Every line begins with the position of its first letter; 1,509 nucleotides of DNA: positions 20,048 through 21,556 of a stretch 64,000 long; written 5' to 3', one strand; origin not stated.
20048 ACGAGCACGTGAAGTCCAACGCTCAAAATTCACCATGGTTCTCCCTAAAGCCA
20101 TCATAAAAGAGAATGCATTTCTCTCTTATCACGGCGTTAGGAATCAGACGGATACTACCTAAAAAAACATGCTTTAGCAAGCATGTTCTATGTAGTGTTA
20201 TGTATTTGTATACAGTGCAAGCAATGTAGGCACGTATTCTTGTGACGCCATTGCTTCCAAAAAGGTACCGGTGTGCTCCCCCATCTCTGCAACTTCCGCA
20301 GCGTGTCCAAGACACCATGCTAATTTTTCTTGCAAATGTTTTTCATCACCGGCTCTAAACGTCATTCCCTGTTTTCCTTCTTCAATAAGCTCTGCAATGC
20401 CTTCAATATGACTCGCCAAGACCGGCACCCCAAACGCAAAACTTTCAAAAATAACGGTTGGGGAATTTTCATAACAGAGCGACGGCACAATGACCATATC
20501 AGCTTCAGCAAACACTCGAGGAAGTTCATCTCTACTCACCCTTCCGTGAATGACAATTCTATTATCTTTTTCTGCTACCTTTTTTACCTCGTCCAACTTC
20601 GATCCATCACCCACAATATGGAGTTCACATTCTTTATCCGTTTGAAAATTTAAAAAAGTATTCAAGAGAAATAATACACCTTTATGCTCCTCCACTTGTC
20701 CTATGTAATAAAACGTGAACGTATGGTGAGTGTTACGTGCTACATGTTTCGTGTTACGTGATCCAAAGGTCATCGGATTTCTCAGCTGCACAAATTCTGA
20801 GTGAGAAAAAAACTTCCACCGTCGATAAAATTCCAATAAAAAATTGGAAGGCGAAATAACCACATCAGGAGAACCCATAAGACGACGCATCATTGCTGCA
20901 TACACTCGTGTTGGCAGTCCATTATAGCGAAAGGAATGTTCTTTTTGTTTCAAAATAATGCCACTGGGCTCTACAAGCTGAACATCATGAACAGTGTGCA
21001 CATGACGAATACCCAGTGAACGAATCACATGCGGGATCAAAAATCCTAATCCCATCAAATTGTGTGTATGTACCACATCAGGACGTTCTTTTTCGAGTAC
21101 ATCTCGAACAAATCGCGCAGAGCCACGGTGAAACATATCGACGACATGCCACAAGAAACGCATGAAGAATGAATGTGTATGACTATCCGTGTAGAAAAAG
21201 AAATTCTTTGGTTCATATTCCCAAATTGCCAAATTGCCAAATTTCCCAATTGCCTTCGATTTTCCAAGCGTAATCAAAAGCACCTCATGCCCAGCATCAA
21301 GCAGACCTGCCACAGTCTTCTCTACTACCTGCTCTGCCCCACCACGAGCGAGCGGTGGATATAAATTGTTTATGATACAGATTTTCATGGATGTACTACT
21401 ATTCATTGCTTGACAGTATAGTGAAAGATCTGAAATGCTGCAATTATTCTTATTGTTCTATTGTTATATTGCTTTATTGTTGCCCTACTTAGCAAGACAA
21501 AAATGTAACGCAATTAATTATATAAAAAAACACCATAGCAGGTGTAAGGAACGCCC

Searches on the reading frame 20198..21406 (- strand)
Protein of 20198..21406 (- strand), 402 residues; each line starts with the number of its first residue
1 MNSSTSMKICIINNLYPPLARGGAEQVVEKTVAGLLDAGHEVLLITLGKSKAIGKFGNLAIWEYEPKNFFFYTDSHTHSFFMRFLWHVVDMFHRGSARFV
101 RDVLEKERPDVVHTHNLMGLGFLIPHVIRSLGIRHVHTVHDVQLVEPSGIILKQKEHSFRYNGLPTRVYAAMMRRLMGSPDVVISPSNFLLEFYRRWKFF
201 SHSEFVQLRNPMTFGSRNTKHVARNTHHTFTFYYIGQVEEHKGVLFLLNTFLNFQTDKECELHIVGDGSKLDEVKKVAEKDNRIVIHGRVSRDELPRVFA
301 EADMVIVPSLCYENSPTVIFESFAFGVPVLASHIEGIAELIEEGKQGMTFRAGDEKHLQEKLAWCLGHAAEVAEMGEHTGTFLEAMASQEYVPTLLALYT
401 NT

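Call 9: search_protein_families(library=pfam, proteins=[window:20198-21406:-])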
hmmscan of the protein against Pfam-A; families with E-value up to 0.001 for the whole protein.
window:20198-21406:- (402 aa): 6 families
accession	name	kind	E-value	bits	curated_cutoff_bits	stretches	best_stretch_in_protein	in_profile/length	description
PF13692.12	Glyco_trans_1_4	-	2.9e-27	96.1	27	1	231-366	3-140/142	Glycosyl transferases group 1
PF00534.26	Glycos_transf_1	-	8.9e-24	84.4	26.4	1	229-369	15-159/172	Glycosyl transferases group 1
PF13439.12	Glyco_transf_4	-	5e-19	69.4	28.5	1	22-197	2-152/170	Glycosyltransferase Family 4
PF13579.12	Glyco_trans_4_4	-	2.8e-17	64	29.7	1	22-201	1-148/158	Glycosyl transferase 4-like domain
PF13524.12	Glyco_trans_1_2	-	1.9e-09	38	25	1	259-378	14-124/144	Glycosyl transferase-like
PF20706.3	GT4-conflict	-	0.00057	19.4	26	1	226-344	194-323/385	Family 4 Glycosyltransferase in conflict systems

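Call 10: search_protein_families(library=ncbifam, proteins=[window:20198-21406:-])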
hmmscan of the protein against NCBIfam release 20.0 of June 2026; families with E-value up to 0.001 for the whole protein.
window:20198-21406:- (402 aa): 26 families (the best 25 are shown)
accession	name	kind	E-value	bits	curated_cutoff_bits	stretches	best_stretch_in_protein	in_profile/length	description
TIGR03088.1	stp2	hypoth_equivalog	1.9e-19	70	409.05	1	225-399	190-370/374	TIGR03088 family PEP-CTERM/XrtA system glycosyltransferase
TIGR04157.1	glyco_rSAM_CFB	subfamily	4.1e-19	68.9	400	1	232-357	230-355/406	TIGR04157 family glycosyltransferase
TIGR04063.1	stp3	hypoth_equivalog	2.3e-16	59.7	442.05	1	234-385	218-377/397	TIGR04063 family PEP-CTERM/XrtA system glycosyltransferase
NF047684.1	TeichurnBiosyTuaC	equivalog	5e-16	58.6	550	1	232-362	222-348/391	teichuronic acid biosynthesis protein TuaC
TIGR03999.1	thiol_BshA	equivalog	2.9e-15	56.1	273.7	1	232-401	202-372/375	N-acetyl-alpha-D-glucosaminyl L-malate synthase BshA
NF012028.0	PRK15484.1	subfamily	9.5e-14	51.3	618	1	169-349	129-324/380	lipopolysaccharide N-acetylglucosaminyltransferase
NF046085.1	XrtY_assoc_Gly1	equivalog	4.7e-13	48.8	400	1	205-381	184-362/387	XrtY-associated glycosyltransferase XYAG1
NF007396.0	PRK09922.1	equivalog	6.6e-13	48.3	385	1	221-366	173-324/361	lipopolysaccharide 1,6-galactosyltransferase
NF038229.1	Glyco4_Geo_Pelo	equivalog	7.9e-13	48.1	400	1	223-399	155-333/338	GPMC system family 4 glycosyltransferase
NF050056.1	ProtGlycPglH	equivalog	1e-12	47.8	600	1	204-366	158-317/354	GalNAc-alpha-(1->4)-GalNAc-alpha-(1->3)-diNAcBac-PP-undecaprenol alpha-1,4-N-acetyl-D-galactosaminyltransferase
TIGR02149.1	glgA_Coryne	subfamily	1.5e-11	44.1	302.4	1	231-381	206-364/391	glycogen synthase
NF041876.1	EPS_EpsE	equivalog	2.4e-11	43.5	400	1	216-378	201-371/389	exopolysaccharide biosynthesis GT4 family glycosyltransferase EpsE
TIGR04348.1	TIGR04348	equivalog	3.4e-11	42.8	300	1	213-381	121-290/310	selenoneine biosynthesis selenosugar synthase SenB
TIGR03449.1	mycothiol_MshA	equivalog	1.1e-09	37.7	462.5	1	232-401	223-402/406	D-inositol-3-phosphate glycosyltransferase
TIGR02095.1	glgA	subfamily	4.2e-09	35.6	328.45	1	229-367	294-440/477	glycogen/starch synthase, ADP-glucose type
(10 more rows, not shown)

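Call 14: list_cluster_members(proteins=[P0001, window:20198-21406:-])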
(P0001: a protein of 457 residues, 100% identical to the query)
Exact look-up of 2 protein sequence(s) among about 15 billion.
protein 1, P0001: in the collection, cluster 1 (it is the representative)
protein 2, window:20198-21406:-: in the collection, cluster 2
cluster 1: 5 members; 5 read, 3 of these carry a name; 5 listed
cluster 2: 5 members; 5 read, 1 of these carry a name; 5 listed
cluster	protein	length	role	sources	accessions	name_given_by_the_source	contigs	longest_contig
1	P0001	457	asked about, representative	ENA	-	-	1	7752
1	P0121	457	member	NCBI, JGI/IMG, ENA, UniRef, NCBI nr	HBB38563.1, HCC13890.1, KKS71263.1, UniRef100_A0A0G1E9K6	MAG TPA: hypothetical protein DEP63_04035 [Candidatus Magasanikbacteria bacterium] | UDP-N-acetylmuramate n=1 Tax=Candidatus Magasanikbacteria bacterium GW2011_GWE2_42_7 ... | MAG: UDP-N-acetylmuramate [Candidatus Magasanikbacteria bacterium GW2011_GWE2_42_7]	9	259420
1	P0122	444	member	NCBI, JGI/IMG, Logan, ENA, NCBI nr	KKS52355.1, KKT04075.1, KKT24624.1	MAG: Mpl protein [Candidatus Magasanikbacteria bacterium GW2011_GWD2_43_18] | MAG: Mpl protein [Candidatus Magasanikbacteria bacterium GW2011_GWC2_42_27]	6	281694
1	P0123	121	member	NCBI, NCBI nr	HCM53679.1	MAG TPA: hypothetical protein DIS59_01880, partial [Candidatus Magasanikbacteria ... | hypothetical protein [Candidatus Magasanikbacteria bacterium]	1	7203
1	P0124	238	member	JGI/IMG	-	-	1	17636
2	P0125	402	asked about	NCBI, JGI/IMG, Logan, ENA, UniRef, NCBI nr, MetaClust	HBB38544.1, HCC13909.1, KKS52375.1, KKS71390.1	MAG: Glycosyltransferase [Candidatus Magasanikbacteria bacterium GW2011_GWD2_43_18] | Glycosyltransferase n=1 Tax=Candidatus Magasanikbacteria bacterium GW2011_GWE2_42_7 ... | MAG: Glycosyltransferase [Candidatus Magasanikbacteria bacterium GW2011_GWC2_42_27]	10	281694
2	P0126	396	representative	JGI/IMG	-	-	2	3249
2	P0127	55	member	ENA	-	-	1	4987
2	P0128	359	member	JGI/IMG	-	-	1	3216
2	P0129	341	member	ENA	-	-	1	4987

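Call 15: find_homologous_proteins(query=window:20198-21406:-)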
Query window:20198-21406:- (402 aa): 1836 proteins with E <= 0.001 among 5526 candidates; the best 120 are listed.
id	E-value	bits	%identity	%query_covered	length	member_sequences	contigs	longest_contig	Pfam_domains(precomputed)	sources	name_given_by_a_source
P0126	5.2e-270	913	100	99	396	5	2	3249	PF00534.27,PF13579.13,PF13524.13,PF13439.13,PF13692.13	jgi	-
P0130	3.5e-207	706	78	98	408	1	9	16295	PF00534.27,PF13579.13,PF13524.13,PF13439.13,PF13692.13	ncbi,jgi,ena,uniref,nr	ncbi:MAG: hypothetical protein CO030_03500 [Candidatus Magasanikbacteria bacterium CG_4_9_14_0_2_um_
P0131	1.0e-205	701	77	98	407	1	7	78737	PF00534.27,PF13579.13,PF13524.13,PF13439.13,PF13692.13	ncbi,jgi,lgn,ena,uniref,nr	ncbi:MAG: hypothetical protein COU32_04265 [Candidatus Magasanikbacteria bacterium CG10_big_fil_rev_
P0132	1.9e-182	624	70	98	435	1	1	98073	PF00534.27,PF13579.13,PF13524.13,PF13439.13,PF20706.4,PF13692.13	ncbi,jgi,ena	jgi:glycosyltransferase involved in cell wall biosynthesis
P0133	1.2e-181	622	70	98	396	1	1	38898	PF00534.27,PF13579.13,PF13524.13,PF13439.13,PF13692.13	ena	-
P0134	2.9e-177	607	68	98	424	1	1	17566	PF00534.27,PF13579.13,PF13524.13,PF13439.13,PF13692.13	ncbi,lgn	-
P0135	8.8e-174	596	67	98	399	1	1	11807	PF00534.27,PF13579.13,PF13524.13,PF13439.13,PF20706.4,PF13692.13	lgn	-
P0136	2.1e-172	591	66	98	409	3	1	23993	PF00534.27,PF13579.13,PF13524.13,PF13439.13,PF13692.13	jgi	jgi:glycosyltransferase involved in cell wall biosynthesis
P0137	3.0e-169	581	65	98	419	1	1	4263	PF00534.27,PF13579.13,PF13524.13,PF13439.13,PF13692.13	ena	-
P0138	9.2e-169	579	68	95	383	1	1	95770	PF00534.27,PF13579.13,PF13524.13,PF13439.13,PF13692.13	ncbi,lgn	-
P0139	2.0e-163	562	62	99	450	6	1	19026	PF00534.27,PF13579.13,PF13524.13,PF13439.13,PF13692.13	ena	-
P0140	1.3e-153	529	59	98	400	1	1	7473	PF00534.27,PF13579.13,PF13524.13,PF13439.13,PF13692.13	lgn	-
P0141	8.5e-152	523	58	98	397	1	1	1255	PF00534.27,PF13579.13,PF13439.13,PF13692.13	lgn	-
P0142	3.3e-151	521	63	92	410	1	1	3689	PF00534.27,PF13579.13,PF13439.13,PF13692.13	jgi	jgi:glycosyltransferase involved in cell wall biosynthesis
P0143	5.5e-151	521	60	98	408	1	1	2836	PF00534.27,PF13579.13,PF13524.13,PF13439.13,PF13692.13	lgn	-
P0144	6.6e-150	517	57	99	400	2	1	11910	PF00534.27,PF13579.13,PF13524.13,PF13439.13,PF20706.4,PF13692.13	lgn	-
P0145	1.0e-149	517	60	98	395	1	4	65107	PF00534.27,PF13579.13,PF13524.13,PF13439.13,PF20706.4,PF13692.13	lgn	-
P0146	4.2e-149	515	56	98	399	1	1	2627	PF00534.27,PF13579.13,PF13524.13,PF13439.13,PF13692.13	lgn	-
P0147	4.4e-149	514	57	98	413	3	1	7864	PF00534.27,PF13579.13,PF13524.13,PF13439.13,PF20706.4,PF13692.13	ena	-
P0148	2.8e-148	512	58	98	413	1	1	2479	PF00534.27,PF13579.13,PF13524.13,PF13439.13,PF13692.13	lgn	-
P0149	3.4e-147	508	57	99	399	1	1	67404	PF00534.27,PF13579.13,PF13524.13,PF13439.13,PF20706.4,PF13692.13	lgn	-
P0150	5.0e-147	508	57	98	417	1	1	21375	PF00534.27,PF13579.13,PF13524.13,PF13439.13,PF20706.4,PF13692.13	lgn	-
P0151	3.1e-146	505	58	99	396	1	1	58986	PF00534.27,PF13579.13,PF13524.13,PF13439.13,PF20706.4,PF13692.13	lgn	-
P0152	9.7e-146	503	58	98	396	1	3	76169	PF00534.27,PF13579.13,PF13524.13,PF13439.13,PF13692.13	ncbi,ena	-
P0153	1.3e-145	503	56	98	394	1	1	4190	PF00534.27,PF13579.13,PF13524.13,PF13439.13,PF13692.13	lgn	-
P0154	1.8e-145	503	57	98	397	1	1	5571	PF00534.27,PF13579.13,PF13524.13,PF13439.13,PF20706.4,PF13692.13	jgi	jgi:glycosyltransferase involved in cell wall biosynthesis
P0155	1.9e-145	503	61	93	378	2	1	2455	PF00534.27,PF13579.13,PF13524.13,PF13439.13,PF13692.13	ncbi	ncbi:MAG: glycosyltransferase family 4 protein, partial [Candidatus Magasanikbacteria bacterium]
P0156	2.4e-145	502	58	98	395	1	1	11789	PF00534.27,PF13477.13,PF13579.13,PF13524.13,PF13439.13,PF20706.4,PF13692.13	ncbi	-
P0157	4.3e-145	501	53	98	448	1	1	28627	PF00534.27,PF13579.13,PF13524.13,PF13439.13,PF13692.13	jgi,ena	-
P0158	5.2e-145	501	57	98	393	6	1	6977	PF00534.27,PF13579.13,PF13439.13,PF13692.13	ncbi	-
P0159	9.5e-145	500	55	99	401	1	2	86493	PF00534.27,PF13579.13,PF13524.13,PF13439.13,PF13692.13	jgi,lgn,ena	-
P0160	9.8e-145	500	58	98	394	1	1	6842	PF00534.27,PF13579.13,PF13524.13,PF13439.13,PF13692.13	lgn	-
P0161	1.9e-144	499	56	98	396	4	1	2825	PF00534.27,PF13579.13,PF13524.13,PF13439.13,PF20706.4,PF13692.13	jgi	-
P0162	2.4e-144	499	56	98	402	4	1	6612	PF00534.27,PF13477.13,PF13579.13,PF13524.13,PF13439.13,PF13692.13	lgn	-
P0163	4.4e-144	498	56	98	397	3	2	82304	PF00534.27,PF13477.13,PF13579.13,PF13524.13,PF13439.13,PF20706.4,PF13692.13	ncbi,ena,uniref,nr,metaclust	ncbi:MAG: hypothetical protein A3B90_00085 [Candidatus Magasanikbacteria bacterium RIFCSPHIGHO2_02_F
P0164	5.1e-144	498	55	99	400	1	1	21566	PF00534.27,PF13579.13,PF13524.13,PF13439.13,PF20706.4,PF13692.13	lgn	-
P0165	6.2e-144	498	56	98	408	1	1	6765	PF00534.27,PF13579.13,PF13524.13,PF13439.13,PF13692.13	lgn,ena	-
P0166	8.4e-144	497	56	98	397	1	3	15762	PF00534.27,PF13579.13,PF13524.13,PF13439.13,PF20706.4,PF13692.13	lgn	-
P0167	3.7e-143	495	58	98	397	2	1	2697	PF00534.27,PF13579.13,PF13524.13,PF13439.13,PF20706.4,PF13692.13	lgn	-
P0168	5.2e-143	494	55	99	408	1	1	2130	PF00534.27,PF13477.13,PF13579.13,PF13524.13,PF13439.13,PF20706.4,PF13692.13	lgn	-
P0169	5.3e-143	494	57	98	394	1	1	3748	PF00534.27,PF13477.13,PF13579.13,PF13524.13,PF13439.13,PF13692.13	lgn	-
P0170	5.9e-143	494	54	99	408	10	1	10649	PF00534.27,PF13477.13,PF13579.13,PF13524.13,PF13439.13,PF13692.13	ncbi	-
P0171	7.8e-143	494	57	98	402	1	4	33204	PF00534.27,PF13477.13,PF13579.13,PF13524.13,PF13439.13,PF13692.13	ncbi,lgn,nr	ncbi:MAG: glycosyltransferase family 4 protein [Candidatus Magasanikbacteria bacterium]|nr:glycosylt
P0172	1.1e-142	493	57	98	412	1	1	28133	PF00534.27,PF13477.13,PF13579.13,PF13524.13,PF13439.13,PF13692.13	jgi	jgi:glycosyltransferase involved in cell wall biosynthesis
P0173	1.3e-142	493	55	98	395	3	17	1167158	PF00534.27,PF13477.13,PF13579.13,PF13524.13,PF13439.13,PF13692.13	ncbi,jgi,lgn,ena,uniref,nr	ncbi:MAG: hypothetical protein A2725_00190 [Candidatus Magasanikbacteria bacterium RIFCSPHIGHO2_01_F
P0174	1.4e-142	493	57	98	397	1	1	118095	PF00534.27,PF13579.13,PF13439.13,PF20706.4,PF13692.13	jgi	-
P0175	1.8e-142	493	55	98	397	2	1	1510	PF00534.27,PF13477.13,PF13579.13,PF13524.13,PF13439.13,PF20706.4,PF13692.13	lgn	-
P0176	3.1e-142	492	57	98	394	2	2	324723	PF00534.27,PF13579.13,PF13524.13,PF13439.13,PF13692.13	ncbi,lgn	-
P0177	3.1e-142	492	56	99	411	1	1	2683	PF00534.27,PF13579.13,PF13524.13,PF13439.13,PF13692.13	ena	-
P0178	3.5e-142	492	55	98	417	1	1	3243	PF00534.27,PF13579.13,PF13524.13,PF13439.13,PF13692.13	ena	-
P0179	3.7e-142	492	57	98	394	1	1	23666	PF00534.27,PF13477.13,PF13579.13,PF13524.13,PF13439.13,PF13692.13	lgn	-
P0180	3.8e-142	492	55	98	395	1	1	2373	PF00534.27,PF13579.13,PF13524.13,PF13439.13,PF20706.4,PF13692.13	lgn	-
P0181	3.9e-142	492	55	98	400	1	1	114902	PF00534.27,PF13579.13,PF13439.13,PF13692.13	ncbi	-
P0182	6.2e-142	491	57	98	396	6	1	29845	PF00534.27,PF13579.13,PF13524.13,PF13439.13,PF13692.13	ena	-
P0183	6.2e-142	491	55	98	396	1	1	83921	PF00534.27,PF13579.13,PF13524.13,PF13439.13,PF20706.4,PF13692.13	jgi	jgi:glycosyltransferase involved in cell wall biosynthesis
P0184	1.6e-141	490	56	98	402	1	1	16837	PF00534.27,PF13579.13,PF13439.13,PF13692.13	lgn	-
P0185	2.0e-141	489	57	98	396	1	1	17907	PF00534.27,PF13579.13,PF13524.13,PF13439.13,PF13692.13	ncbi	-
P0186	2.4e-141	489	56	99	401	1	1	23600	PF00534.27,PF13579.13,PF13524.13,PF13439.13,PF20706.4,PF13692.13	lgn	-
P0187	5.8e-141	488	55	98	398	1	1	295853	PF00534.27,PF13579.13,PF13439.13,PF13692.13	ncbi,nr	ncbi:MAG: glycosyltransferase [Candidatus Magasanikbacteria bacterium]|nr:glycosyltransferase [Candi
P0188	6.1e-141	488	56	98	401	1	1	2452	PF00534.27,PF13579.13,PF13524.13,PF13439.13,PF13692.13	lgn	-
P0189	6.6e-141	488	55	98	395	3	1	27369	PF00534.27,PF13579.13,PF13524.13,PF13439.13,PF13692.13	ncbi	ncbi:MAG: glycosyltransferase family 4 protein [Candidatus Magasanikbacteria bacterium]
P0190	9.8e-141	487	56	98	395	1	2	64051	PF00534.27,PF13579.13,PF13524.13,PF13439.13,PF13692.13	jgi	jgi:glycosyltransferase involved in cell wall biosynthesis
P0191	1.0e-140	487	56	98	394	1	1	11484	PF00534.27,PF13477.13,PF13579.13,PF13439.13,PF13692.13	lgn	-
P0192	1.4e-140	486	55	98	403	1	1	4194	PF00534.27,PF13477.13,PF13579.13,PF13524.13,PF13439.13,PF20706.4,PF13692.13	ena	-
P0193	2.2e-140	486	56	98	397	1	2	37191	PF00534.27,PF13579.13,PF13524.13,PF13439.13,PF20706.4,PF13692.13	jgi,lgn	-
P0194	2.4e-140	486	56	99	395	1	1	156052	PF00534.27,PF13579.13,PF13524.13,PF13439.13,PF20706.4,PF13692.13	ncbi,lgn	-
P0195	2.5e-140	486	64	86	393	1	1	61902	PF00534.27,PF13579.13,PF13439.13,PF20706.4,PF13692.13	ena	-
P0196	6.7e-140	484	54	98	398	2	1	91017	PF00534.27,PF13579.13,PF13524.13,PF13439.13,PF13692.13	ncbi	-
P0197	1.1e-139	483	57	98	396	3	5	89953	PF00534.27,PF13579.13,PF13524.13,PF13439.13,PF20706.4,PF13692.13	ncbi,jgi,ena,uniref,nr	ncbi:MAG: Glycosyltransferase [Candidatus Magasanikbacteria bacterium GW2011_GWA2_56_11]|uniref:Glyc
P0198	1.8e-139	483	54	99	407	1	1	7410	PF00534.27,PF13579.13,PF13524.13,PF13439.13,PF20706.4,PF13692.13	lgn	-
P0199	2.1e-139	483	54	98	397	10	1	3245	PF00534.27,PF13579.13,PF13524.13,PF13439.13,PF20706.4,PF13692.13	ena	-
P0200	2.9e-139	482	57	98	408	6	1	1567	PF00534.27,PF13579.13,PF13524.13,PF13439.13,PF13692.13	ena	-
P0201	3.4e-139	482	55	98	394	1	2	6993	PF00534.27,PF13579.13,PF13524.13,PF13439.13,PF13692.13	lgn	-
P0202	4.5e-139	482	56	98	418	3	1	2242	PF00534.27,PF13579.13,PF13524.13,PF13439.13,PF13692.13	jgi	jgi:glycosyltransferase involved in cell wall biosynthesis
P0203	5.2e-139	481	56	98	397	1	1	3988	PF00534.27,PF13579.13,PF13524.13,PF13439.13,PF13692.13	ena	-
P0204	5.2e-139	481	56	98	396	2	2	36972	PF00534.27,PF13579.13,PF13439.13,PF13692.13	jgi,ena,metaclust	metaclust:\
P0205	5.5e-139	481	55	98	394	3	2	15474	PF00534.27,PF13477.13,PF13579.13,PF13439.13,PF13692.13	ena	-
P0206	7.0e-139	481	58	98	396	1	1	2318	PF00534.27,PF13579.13,PF13524.13,PF13439.13,PF20706.4,PF13692.13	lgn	-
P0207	1.1e-138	480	56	98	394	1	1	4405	PF00534.27,PF13477.13,PF13579.13,PF13439.13,PF20706.4,PF13692.13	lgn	-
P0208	1.1e-138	480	58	98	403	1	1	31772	PF00534.27,PF13579.13,PF13524.13,PF13439.13,PF20706.4,PF13692.13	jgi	jgi:glycosyltransferase involved in cell wall biosynthesis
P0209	1.2e-138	480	54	98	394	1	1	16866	PF00534.27,PF13579.13,PF13524.13,PF13439.13,PF13692.13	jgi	jgi:glycosyltransferase involved in cell wall biosynthesis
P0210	1.3e-138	480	54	99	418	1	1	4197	PF00534.27,PF13477.13,PF13579.13,PF13524.13,PF13439.13,PF20706.4,PF13692.13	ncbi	-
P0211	1.3e-138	480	53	98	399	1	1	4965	PF00534.27,PF13579.13,PF13524.13,PF13439.13,PF13692.13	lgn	-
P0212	2.2e-138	479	55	98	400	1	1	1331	PF00534.27,PF13579.13,PF13524.13,PF13439.13,PF20706.4,PF13692.13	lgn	-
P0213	2.4e-138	479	54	98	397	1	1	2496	PF00534.27,PF13477.13,PF13579.13,PF13524.13,PF13439.13,PF20706.4,PF13692.13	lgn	-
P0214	2.4e-138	479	57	98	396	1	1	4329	PF00534.27,PF13579.13,PF13524.13,PF13439.13,PF20706.4,PF13692.13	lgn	-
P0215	3.3e-138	479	54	98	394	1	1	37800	PF00534.27,PF13477.13,PF13579.13,PF13524.13,PF13439.13,PF13692.13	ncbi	-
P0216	4.2e-138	478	54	99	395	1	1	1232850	PF00534.27,PF13579.13,PF13524.13,PF13439.13,PF20706.4,PF13692.13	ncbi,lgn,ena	-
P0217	8.4e-138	477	55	98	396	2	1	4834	PF00534.27,PF13579.13,PF13524.13,PF13439.13,PF20706.4,PF13692.13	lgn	-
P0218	1.7e-137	476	55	98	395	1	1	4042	PF00534.27,PF13579.13,PF13524.13,PF13439.13,PF20706.4,PF13692.13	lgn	-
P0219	2.1e-137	476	55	98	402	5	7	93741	PF00534.27,PF13477.13,PF13579.13,PF13524.13,PF13439.13,PF13692.13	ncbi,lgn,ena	-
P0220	2.6e-137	476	55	98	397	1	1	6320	PF00534.27,PF13579.13,PF13524.13,PF13439.13,PF20706.4,PF13692.13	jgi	-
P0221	3.4e-137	475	56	98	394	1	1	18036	PF00534.27,PF13477.13,PF13579.13,PF13439.13,PF20706.4,PF13692.13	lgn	-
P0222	5.3e-137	475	56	99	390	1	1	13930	PF00534.27,PF13579.13,PF13524.13,PF13439.13,PF13692.13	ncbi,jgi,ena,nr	ncbi:hypothetical protein C0581_03630 [Candidatus Parcubacteria bacterium]|nr:MAG: hypothetical prot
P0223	6.3e-137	474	55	98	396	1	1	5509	PF00534.27,PF13579.13,PF13524.13,PF13439.13,PF20706.4,PF13692.13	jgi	-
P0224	7.1e-137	474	54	98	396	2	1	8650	PF00534.27,PF13477.13,PF13579.13,PF13439.13,PF13692.13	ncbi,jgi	jgi:glycosyltransferase involved in cell wall biosynthesis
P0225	8.7e-137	474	54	98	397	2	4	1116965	PF00534.27,PF13579.13,PF13524.13,PF13439.13,PF13692.13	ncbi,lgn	-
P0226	9.9e-137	474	54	99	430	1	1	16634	PF00534.27,PF13579.13,PF13524.13,PF13439.13,PF13692.13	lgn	-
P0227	1.3e-136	473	55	98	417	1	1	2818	PF00534.27,PF13579.13,PF13524.13,PF13439.13,PF13692.13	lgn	-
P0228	1.4e-136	473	53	99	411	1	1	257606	PF00534.27,PF13579.13,PF13524.13,PF13439.13,PF13692.13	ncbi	-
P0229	1.5e-136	473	54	98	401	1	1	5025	PF00534.27,PF13579.13,PF13524.13,PF13439.13,PF20706.4,PF13692.13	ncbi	-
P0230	2.1e-136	473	56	98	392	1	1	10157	PF00534.27,PF13579.13,PF13439.13,PF13692.13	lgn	-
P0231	2.2e-136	473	53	98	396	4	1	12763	PF00534.27,PF13579.13,PF13439.13,PF20706.4,PF13692.13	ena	-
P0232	3.1e-136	472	53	99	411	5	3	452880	PF00534.27,PF13579.13,PF13524.13,PF13439.13,PF20706.4,PF13692.13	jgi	jgi:glycosyltransferase involved in cell wall biosynthesis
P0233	3.2e-136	472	55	98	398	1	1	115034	PF00534.27,PF13579.13,PF13524.13,PF13439.13,PF20706.4,PF13692.13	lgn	-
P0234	3.6e-136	472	54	98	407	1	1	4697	PF00534.27,PF13579.13,PF13524.13,PF13439.13,PF20706.4,PF13692.13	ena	-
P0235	3.8e-136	472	55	98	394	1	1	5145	PF00534.27,PF13477.13,PF13579.13,PF13439.13,PF13692.13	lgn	-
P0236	4.3e-136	472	55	98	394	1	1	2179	PF00534.27,PF13477.13,PF13579.13,PF13439.13,PF13692.13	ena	-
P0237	4.3e-136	472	54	98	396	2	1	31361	PF00534.27,PF13579.13,PF13524.13,PF13439.13,PF13692.13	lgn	-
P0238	4.9e-136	472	54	98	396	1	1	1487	PF00534.27,PF13579.13,PF13524.13,PF13439.13,PF13692.13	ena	-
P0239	5.5e-136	471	55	98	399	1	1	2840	PF00534.27,PF13579.13,PF13439.13,PF13692.13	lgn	-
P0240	7.0e-136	471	53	99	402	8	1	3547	PF00534.27,PF13579.13,PF13524.13,PF13439.13,PF13692.13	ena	-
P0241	1.0e-135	470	53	98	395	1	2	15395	PF00534.27,PF13579.13,PF13524.13,PF13439.13,PF20706.4,PF13692.13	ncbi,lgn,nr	ncbi:glycosyltransferase family 4 protein [Patescibacteria group bacterium]|nr:glycosyltransferase f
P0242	1.1e-135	470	54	99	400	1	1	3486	PF00534.27,PF13579.13,PF13524.13,PF13439.13,PF20706.4,PF13692.13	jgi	jgi:glycosyltransferase involved in cell wall biosynthesis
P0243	1.1e-135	470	54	98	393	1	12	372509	PF00534.27,PF13477.13,PF13579.13,PF13524.13,PF13439.13,PF13692.13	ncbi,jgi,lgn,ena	-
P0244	1.2e-135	470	53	98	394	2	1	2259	PF00534.27,PF13477.13,PF13579.13,PF13439.13,PF13692.13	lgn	-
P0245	1.3e-135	470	53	98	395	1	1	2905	PF00534.27,PF13579.13,PF13524.13,PF13439.13,PF13692.13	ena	-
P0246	1.3e-135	470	55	98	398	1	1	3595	PF00534.27,PF13579.13,PF13524.13,PF13439.13,PF20706.4,PF13692.13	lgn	-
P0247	2.4e-135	469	51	98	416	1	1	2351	PF00534.27,PF13477.13,PF13579.13,PF13524.13,PF13439.13,PF13692.13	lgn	-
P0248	2.5e-135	469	54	98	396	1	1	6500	PF00534.27,PF13579.13,PF13524.13,PF13439.13,PF13692.13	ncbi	-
